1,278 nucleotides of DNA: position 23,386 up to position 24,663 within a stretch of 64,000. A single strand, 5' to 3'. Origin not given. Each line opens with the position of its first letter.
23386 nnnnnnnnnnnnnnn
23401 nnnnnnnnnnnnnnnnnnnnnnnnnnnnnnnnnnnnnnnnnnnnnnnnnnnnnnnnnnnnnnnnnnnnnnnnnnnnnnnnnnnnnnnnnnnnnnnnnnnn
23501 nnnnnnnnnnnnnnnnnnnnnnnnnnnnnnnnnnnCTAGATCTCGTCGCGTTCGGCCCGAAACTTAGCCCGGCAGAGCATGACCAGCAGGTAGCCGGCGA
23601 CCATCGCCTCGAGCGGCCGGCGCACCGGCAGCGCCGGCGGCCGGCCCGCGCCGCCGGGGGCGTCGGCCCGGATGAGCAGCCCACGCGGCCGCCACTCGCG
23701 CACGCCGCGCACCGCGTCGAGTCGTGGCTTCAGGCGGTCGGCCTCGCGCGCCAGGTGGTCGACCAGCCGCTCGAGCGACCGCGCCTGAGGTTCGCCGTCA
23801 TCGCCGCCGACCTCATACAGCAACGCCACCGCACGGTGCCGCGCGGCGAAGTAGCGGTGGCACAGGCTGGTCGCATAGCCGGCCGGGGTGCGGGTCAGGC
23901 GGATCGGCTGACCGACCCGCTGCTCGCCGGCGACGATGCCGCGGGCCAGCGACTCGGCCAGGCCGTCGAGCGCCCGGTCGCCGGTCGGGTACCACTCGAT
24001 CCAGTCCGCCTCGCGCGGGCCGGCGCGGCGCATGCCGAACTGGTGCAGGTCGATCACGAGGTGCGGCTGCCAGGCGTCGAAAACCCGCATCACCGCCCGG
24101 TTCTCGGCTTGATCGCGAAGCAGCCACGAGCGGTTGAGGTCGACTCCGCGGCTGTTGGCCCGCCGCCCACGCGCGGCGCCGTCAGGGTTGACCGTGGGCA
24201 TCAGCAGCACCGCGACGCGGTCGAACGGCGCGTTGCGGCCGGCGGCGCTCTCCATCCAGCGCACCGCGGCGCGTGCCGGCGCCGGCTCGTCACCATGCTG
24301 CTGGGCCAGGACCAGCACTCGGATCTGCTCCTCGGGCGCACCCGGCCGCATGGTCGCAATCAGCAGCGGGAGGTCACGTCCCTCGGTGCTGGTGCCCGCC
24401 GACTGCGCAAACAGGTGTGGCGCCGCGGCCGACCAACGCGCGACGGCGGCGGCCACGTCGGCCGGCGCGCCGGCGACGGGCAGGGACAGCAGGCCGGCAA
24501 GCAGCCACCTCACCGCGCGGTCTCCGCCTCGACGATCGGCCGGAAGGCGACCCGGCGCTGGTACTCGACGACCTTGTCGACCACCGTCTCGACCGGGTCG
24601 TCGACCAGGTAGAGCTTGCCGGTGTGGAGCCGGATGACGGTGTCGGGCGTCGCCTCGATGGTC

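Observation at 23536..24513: M14 carboxypeptidase occupies the motB slot; no motB in the operon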

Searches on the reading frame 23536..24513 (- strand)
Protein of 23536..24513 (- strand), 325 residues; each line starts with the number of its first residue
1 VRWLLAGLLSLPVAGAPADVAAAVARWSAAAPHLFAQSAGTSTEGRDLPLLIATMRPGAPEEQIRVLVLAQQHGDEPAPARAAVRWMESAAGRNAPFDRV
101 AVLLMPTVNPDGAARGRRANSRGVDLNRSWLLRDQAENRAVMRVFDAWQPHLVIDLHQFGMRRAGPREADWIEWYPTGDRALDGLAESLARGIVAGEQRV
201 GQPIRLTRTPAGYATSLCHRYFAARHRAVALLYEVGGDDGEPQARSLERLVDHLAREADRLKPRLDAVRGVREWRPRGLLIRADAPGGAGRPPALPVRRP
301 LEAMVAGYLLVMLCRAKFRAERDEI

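Call 4: search_protein_families(library=pfam, proteins=[window:23536-24513:-], max_evalue=0.01)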
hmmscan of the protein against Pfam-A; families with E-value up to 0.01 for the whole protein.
window:23536-24513:- (325 aa): 3 families
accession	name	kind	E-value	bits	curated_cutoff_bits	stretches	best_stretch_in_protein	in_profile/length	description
PF00246.29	Peptidase_M14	-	2.9e-11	43.9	21.6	1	32-131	13-134/286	Zinc carboxypeptidase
PF24827.1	AstE_AspA_cat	-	2.5e-08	34.1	25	1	64-158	3-105/192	Succinylglutamate desuccinylase/Aspartoacylase catalytic domain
PF10994.13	DUF2817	-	7.5e-06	26.1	23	1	46-138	34-124/341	Protein of unknown function (DUF2817)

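Call 6: find_homologous_proteins(query=window:23536-24513:-, max_evalue=0.001)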
Query window:23536-24513:- (325 aa): 9 proteins with E <= 0.001 among 8000 candidates.
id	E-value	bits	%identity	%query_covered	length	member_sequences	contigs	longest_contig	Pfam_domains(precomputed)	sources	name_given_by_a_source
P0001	1.1e-207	707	99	100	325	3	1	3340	PF24827.2,PF00246.30,PF10994.14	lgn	-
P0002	1.6e-71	259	52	79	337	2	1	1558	PF00246.30,PF10994.14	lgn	-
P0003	4.7e-71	258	48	84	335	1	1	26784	PF00246.30,PF10994.14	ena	-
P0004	7.1e-65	238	46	84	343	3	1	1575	PF00246.30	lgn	-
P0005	6.4e-9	54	42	31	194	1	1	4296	PF24827.2,PF00246.30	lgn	-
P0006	1.2e-6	46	31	43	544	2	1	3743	PF24827.2,PF00246.30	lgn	-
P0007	3.1e-6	45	34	39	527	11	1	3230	PF00246.30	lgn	-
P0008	6.6e-6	44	34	38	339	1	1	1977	PF00246.30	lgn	-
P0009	1.5e-5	43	35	37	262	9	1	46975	PF24827.2,PF00246.30,PF10994.14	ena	-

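Call 7: find_encoding_contigs(protein=P0003, flank=10000, max_places=3)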
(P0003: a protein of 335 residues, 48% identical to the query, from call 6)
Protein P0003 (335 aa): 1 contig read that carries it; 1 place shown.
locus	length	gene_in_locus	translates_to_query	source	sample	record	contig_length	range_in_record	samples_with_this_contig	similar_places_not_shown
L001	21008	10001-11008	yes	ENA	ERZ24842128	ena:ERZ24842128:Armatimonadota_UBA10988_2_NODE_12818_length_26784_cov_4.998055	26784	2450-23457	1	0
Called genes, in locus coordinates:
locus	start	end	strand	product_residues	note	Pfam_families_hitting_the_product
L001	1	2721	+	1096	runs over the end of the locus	-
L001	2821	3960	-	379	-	-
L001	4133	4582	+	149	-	PF02050:FliJ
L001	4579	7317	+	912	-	PF13406:SLT_2 (faint), PF01464:SLT, PF02120:Flg_hook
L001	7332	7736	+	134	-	PF03963:FlgD, PF13861:FLgD_tudor (weak)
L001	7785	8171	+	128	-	PF12611:Flagellar_put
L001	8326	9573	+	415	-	PF00460:Flg_bb_rod, PF22692:LlgE_F_G_D1, PF07559:FlgE_D2, PF06429:Flg_bbr_C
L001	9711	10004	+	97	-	PF06289:FlbD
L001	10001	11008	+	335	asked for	PF10994:DUF2817, PF00246:Peptidase_M14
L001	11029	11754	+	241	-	-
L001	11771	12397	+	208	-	PF03748:FliL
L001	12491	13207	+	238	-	PF28396:SepQ_C (weak), PF01052:FliMN_C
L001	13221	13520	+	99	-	PF01052:FliMN_C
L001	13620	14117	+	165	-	PF04347:FliO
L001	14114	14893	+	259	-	PF00813:FliP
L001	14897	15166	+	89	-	PF01313:Bac_export_3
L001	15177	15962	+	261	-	PF01311:Bac_export_1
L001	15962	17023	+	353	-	PF01312:Bac_export_2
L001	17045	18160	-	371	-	PF13439:Glyco_transf_4, PF13579:Glyco_trans_4_4, PF13524:Glyco_trans_1_2 (faint), PF00534:Glycos_transf_1, PF13692:Glyco_trans_1_4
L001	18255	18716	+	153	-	-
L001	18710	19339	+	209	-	PF04542:Sigma70_r2, PF22029:PhyR_sigma2 (faint), PF08281:Sigma70_r4_2, PF04545:Sigma70_r4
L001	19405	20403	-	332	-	PF02423:OCD_Mu_crystall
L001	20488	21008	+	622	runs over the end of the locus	PF12439:GDE_N, PF06202:GDE_C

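Call 8: find_encoding_contigs(protein=P0001, flank=5000, max_places=3)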
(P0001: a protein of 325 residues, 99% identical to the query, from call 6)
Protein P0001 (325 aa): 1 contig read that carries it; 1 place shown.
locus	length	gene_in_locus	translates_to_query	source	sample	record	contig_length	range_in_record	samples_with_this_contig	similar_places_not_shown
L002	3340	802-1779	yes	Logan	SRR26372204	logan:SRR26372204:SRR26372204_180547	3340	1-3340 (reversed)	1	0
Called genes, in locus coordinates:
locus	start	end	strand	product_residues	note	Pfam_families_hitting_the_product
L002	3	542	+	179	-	?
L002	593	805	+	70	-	PF06289:FlbD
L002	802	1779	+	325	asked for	PF00246:Peptidase_M14, PF10994:DUF2817 (weak), PF24827:AstE_AspA_cat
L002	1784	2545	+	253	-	PF01618:MotA_ExbB (weak)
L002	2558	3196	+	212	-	PF03748:FliL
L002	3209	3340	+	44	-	?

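Call 11: search_protein_families(library=ncbifam, proteins=[window:23536-24513:-, L001:11029-11754:+], max_evalue=0.01)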
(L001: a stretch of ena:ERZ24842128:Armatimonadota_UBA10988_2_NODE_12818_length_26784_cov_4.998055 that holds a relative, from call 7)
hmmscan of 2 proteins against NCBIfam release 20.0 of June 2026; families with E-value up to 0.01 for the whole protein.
window:23536-24513:- (325 aa): 2 families
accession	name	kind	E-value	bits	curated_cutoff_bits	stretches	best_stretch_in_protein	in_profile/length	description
NF007897.0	PRK10602.1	equivalog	5.5e-10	38.7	157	1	57-144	33-115/237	murein tripeptide amidase MpaA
NF052223.1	ActylOrnDeactShew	equivalog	9.5e-07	28.3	400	1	59-137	59-135/269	N-acetyl-ornithine deacetylase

L001:11029-11754:+ (241 aa): 3 families
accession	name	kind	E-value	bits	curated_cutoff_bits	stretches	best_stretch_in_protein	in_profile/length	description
NF006583.0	PRK09109.1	equivalog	2.1e-12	46.7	237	1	31-236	31-242/246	flagellar motor protein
NF005997.1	PRK08124.1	equivalog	3.5e-10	39.3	340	1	31-236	31-243/259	flagellar motor stator protein MotA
NF006284.1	PRK08456.1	equivalog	3e-08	33.1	380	1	55-235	62-241/252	flagellar motor stator protein MotA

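Call 13: search_solved_structures(query=window:23536-24513:-, max_evalue=0.1, show_alignments=3)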
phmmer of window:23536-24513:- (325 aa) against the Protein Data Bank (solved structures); distinct sequences matched with E-value up to 0.1: 12.
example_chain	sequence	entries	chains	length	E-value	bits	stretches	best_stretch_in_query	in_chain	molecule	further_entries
4a37_A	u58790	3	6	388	4.8e-08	35.9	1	38-140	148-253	METALLO-CARBOXYPEPTIDASE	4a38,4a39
4b6z_A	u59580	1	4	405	7e-08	35.3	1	33-148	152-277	FAMILY M14 UNASSIGNED PEPTIDASE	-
3k2k_A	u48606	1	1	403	5e-06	29.2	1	36-148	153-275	putative carboxypeptidase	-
5hxd_A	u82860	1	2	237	1.9e-05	27.3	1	40-148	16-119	Protein MpaA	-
4axv_A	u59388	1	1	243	3e-05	26.7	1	49-143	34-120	MPAA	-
3ieh_A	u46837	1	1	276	0.00012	24.7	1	58-133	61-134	Putative metallopeptidase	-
2qvp_A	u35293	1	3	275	0.00052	22.6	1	55-134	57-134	Uncharacterized protein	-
3l2n_A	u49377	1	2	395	0.00076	22.1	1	35-134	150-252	Peptidase M14, carboxypeptidase A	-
8v3m_A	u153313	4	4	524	0.007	18.9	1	103-140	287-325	Cytosolic carboxypeptidase-like protein 5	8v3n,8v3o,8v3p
8v3q_A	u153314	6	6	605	0.0082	18.7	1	103-140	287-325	Cytosolic carboxypeptidase-like protein 5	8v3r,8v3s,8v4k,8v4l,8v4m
3b2y_A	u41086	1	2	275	0.017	17.7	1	66-134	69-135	Metallopeptidase containing co-catalytic metalloactive site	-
7eqx_C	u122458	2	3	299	0.026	17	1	35-113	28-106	Carboxypeptidase B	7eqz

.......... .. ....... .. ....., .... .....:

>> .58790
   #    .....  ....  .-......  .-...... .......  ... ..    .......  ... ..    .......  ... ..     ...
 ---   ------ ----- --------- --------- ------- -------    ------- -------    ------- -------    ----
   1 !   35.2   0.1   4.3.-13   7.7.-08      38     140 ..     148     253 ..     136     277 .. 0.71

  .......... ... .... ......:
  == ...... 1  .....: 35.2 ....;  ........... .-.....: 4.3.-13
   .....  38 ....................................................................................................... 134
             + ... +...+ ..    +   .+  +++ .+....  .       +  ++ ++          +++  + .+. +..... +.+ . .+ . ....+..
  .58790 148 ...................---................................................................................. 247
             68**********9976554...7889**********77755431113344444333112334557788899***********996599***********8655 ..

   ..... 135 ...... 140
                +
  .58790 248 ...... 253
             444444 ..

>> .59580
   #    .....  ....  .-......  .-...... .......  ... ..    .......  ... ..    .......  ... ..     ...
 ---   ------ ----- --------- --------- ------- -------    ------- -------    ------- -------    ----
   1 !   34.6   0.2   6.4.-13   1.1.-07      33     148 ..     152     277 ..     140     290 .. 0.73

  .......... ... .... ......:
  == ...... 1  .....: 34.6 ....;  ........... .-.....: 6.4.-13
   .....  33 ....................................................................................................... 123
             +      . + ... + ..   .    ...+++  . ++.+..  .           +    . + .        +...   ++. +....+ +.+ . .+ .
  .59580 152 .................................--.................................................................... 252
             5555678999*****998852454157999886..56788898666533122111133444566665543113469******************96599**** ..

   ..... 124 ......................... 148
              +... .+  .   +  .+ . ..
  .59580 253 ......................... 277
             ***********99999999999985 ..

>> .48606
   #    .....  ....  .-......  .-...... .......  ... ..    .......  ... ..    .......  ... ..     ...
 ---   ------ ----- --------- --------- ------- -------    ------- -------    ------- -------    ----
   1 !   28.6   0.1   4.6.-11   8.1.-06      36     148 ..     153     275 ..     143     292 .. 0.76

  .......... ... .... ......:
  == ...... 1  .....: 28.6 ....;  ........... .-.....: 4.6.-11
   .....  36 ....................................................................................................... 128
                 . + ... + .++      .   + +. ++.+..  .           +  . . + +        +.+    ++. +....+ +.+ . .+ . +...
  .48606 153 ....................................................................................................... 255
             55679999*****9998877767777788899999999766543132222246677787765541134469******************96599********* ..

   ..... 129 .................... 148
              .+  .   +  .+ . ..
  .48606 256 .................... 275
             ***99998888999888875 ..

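Call 19: find_related_loci(query=A1, collection=genome_contigs, flank=10000)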
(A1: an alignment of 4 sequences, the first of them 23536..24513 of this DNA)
Query A1 (325 aa) in genome_contigs; peptide patterns used: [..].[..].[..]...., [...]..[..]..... (x = any residue, [..] = any of these).
268 stretches matched a pattern; 50 encode a relative of the query (tblastn E <= 1e-3); 50 distinct loci.
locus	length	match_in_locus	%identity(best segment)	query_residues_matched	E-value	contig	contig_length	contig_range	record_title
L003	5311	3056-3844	52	19-276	2e-64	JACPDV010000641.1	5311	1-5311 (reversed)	MAG: Armatimonadetes bacterium isolate NC_groundwater_318_Ag_B-0.1um_71_9 GD18-4_B1_scaffold_1450166, whole genome shotg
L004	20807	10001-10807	43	17-284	2e-59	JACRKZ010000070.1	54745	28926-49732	MAG: Armatimonadetes bacterium isolate NC_groundwater_1868_Pr3_B-0.1um_69_17 SR2-18-B1_coassembly_8001, whole genome sho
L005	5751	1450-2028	32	1-176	6e-16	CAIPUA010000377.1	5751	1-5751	MAG: uncultured Holophagaceae bacterium isolate Loclat_bin-01759 genome assembly, contig: bin-01759:377/419, whole genom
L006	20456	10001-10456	33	18-160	1e-15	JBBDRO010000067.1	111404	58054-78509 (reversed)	MAG: Gemmatimonadota bacterium isolate LejiaC_71_52 Lejia_C_365_length_111404_cov_35, whole genome shotgun sequence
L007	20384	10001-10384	36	40-158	3e-15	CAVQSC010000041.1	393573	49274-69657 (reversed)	MAG: uncultured Actinomycetota bacterium isolate MFD09848.bin.2.104 genome assembly, contig: contig_5963, whole genome s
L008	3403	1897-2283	35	37-158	5e-14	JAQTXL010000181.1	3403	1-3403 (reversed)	MAG: Candidatus Nanopelagicales bacterium isolate STC_133 NODE_96420_length_3403_cov_4.420635_Sandtown_C, whole genome s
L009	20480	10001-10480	29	34-186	1e-13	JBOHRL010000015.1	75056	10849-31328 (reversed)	MAG: Longimicrobiales bacterium isolate M3-S_metabat2.bin.202_sub k127_241958, whole genome shotgun sequence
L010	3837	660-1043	38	40-159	2e-13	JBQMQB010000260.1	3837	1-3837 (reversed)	MAG: Giesbergeria sp. isolate SAF384-001 bin7.fa-260, whole genome shotgun sequence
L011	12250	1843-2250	34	34-160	9e-13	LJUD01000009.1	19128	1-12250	MAG: bacterium SM23_31 isolate SM23_31 WORSMTZ_5013, whole genome shotgun sequence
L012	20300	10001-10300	39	38-130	2e-12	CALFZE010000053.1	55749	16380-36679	MAG TPA_asm: uncultured Bacteriovoracaceae bacterium isolate SRR1506984_bin.117_CONCOCT_v1.1_MAG genome assembly, contig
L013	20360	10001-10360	34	66-179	3e-12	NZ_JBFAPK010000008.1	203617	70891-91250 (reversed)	Micromonospora sp. NPDC049559 NPDC049559_104_D9.ctg-0008, whole genome shotgun sequence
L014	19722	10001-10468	33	36-159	3e-12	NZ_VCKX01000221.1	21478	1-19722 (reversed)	Nonomuraea zeae strain DSM 100528 NODE_221_length_21478_cov_21.0868, whole genome shotgun sequence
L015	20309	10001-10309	34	66-163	2e-11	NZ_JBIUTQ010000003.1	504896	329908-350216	Streptosporangium sp. NPDC087985 NPDC087985_169_C11.ctg-0003, whole genome shotgun sequence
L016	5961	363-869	31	40-221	7e-11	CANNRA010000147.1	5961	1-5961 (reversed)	MAG: Actinobacteria bacterium isolate RH-15aug16-412 genome assembly, contig: RH-15aug16-C35543, whole genome shotgun se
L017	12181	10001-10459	31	41-186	9e-11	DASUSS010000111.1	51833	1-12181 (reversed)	MAG TPA_asm: Longimicrobiales bacterium isolate SMAG_U1742 k141_222432, whole genome shotgun sequence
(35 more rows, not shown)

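Call 29: find_related_loci(query=A1, collection=metagenome_contigs, flank=10000)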
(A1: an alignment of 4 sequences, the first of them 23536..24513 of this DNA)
Query A1 (325 aa) in metagenome_contigs; peptide patterns used: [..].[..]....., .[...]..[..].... (x = any residue, [..] = any of these).
600 stretches matched a pattern (row limit reached: there are more); 92 encode a relative of the query (tblastn E <= 1e-3); the best 80 are kept; 80 distinct loci.
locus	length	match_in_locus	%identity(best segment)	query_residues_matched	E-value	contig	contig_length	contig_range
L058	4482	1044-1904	48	10-295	1e-69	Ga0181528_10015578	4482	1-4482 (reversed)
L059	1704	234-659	34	26-179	3e-22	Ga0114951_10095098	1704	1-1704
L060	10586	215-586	39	40-160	5e-20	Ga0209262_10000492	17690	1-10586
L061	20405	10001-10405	37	31-161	1e-17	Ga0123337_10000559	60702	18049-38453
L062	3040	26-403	35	39-158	1e-15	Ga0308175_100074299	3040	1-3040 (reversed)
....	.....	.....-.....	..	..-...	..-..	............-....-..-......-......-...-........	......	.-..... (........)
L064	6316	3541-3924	41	40-159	6e-15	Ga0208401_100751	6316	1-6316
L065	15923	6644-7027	41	40-159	8e-15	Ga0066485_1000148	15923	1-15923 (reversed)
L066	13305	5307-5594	45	66-159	8e-15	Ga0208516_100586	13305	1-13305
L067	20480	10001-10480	33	6-158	5e-17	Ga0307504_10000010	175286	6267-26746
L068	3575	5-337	41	64-161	4e-14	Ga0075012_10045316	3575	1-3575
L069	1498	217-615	35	36-158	5e-13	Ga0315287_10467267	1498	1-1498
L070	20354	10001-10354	37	73-158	3e-12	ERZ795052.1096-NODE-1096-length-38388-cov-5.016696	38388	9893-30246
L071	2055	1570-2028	36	15-159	1e-11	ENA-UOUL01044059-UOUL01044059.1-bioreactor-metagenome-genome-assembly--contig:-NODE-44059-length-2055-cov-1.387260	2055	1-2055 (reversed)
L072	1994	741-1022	45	28-130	2e-11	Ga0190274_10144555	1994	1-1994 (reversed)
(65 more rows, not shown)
